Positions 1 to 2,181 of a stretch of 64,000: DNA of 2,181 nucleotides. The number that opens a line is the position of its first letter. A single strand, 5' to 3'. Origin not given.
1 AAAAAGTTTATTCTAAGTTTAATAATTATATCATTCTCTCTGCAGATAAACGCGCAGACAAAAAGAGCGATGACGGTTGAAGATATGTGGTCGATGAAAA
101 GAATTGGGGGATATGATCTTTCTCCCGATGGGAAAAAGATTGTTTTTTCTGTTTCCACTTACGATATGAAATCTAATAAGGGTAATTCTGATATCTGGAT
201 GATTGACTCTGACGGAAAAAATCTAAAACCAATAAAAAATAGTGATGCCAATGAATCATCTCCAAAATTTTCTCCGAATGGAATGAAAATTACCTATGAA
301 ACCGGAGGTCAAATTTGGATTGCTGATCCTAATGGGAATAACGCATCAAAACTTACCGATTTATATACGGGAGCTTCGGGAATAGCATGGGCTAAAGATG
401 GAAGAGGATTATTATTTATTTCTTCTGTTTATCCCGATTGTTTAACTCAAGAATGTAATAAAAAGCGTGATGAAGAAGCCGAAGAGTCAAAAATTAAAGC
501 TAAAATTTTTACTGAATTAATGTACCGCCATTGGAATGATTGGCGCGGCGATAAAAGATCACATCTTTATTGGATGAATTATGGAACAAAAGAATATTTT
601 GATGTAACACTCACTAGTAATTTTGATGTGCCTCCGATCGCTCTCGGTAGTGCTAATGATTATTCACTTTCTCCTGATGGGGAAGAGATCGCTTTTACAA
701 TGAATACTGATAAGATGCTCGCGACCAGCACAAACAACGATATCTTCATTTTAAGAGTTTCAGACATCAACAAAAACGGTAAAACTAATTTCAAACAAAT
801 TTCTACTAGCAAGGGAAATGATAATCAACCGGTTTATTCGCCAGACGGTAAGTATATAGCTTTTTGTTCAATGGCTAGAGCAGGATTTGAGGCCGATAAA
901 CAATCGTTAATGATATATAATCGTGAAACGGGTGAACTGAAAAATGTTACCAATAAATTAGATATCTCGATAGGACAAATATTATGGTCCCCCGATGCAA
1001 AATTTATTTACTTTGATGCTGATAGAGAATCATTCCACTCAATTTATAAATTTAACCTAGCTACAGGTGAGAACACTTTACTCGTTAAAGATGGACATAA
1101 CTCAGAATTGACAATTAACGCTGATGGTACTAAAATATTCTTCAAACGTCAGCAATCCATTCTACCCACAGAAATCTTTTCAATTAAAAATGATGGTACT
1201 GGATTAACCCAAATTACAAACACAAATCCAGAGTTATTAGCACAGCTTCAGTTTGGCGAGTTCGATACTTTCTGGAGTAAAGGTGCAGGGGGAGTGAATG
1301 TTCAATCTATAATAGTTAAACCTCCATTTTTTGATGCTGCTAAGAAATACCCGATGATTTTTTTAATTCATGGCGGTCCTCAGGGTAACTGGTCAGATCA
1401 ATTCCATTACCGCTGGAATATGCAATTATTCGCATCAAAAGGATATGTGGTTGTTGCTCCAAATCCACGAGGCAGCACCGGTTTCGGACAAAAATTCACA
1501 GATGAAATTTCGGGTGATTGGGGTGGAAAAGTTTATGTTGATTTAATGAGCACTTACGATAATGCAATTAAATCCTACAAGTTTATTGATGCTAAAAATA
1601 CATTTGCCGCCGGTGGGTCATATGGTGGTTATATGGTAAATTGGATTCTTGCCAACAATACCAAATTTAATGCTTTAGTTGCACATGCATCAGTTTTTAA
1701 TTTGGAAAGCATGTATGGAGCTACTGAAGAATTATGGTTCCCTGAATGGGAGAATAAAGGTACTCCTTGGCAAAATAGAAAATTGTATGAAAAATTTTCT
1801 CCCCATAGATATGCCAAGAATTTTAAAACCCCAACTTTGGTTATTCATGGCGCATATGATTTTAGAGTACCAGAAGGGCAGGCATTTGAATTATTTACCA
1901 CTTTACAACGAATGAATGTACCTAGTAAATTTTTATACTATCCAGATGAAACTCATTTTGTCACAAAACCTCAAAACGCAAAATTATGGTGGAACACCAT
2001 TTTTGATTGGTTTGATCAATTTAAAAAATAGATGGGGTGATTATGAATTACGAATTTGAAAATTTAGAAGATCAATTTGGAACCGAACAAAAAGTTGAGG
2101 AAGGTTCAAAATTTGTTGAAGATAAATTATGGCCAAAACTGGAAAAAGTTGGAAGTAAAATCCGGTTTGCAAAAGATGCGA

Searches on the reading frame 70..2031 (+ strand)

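Call 50: search_protein_families(library=pfam, proteins=[window:70-2031:+], max_evalue=0.00001)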
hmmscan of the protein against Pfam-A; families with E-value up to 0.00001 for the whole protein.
window:70-2031:+ (653 aa): 8 families
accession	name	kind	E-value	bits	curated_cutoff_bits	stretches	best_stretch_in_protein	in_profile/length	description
PF00326.27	Peptidase_S9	-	9e-59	199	22.6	1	446-650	2-208/213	Prolyl oligopeptidase family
PF07676.18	PD40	-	1.4e-18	66.8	20.9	1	242-268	2-28/38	WD40-like Beta Propeller Repeat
PF00930.27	DPPIV_N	-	1.3e-09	37.8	22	0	18-97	1-80/354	Dipeptidyl peptidase IV (DPP IV) N-terminal region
PF20434.5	BD-FAE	-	2.1e-09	37.7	26.8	1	424-611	10-214/215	BD-FAE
PF00561.26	Abhydrolase_1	-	1.1e-06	28.9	25.8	0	428-579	1-134/245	alpha/beta hydrolase fold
PF08450.18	SGL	-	1.4e-06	28.6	26.3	0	206-337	42-170/246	SMP-30/Gluconolactonase/LRE-like region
PF25174.1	Beta-prop_THOC3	-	2.8e-06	27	305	0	206-337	51-165/272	THOC3 beta-propeller domain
PF02129.25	Peptidase_S15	-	7.5e-06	26.3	23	0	564-616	206-251/262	X-Pro dipeptidyl-peptidase (S15 family)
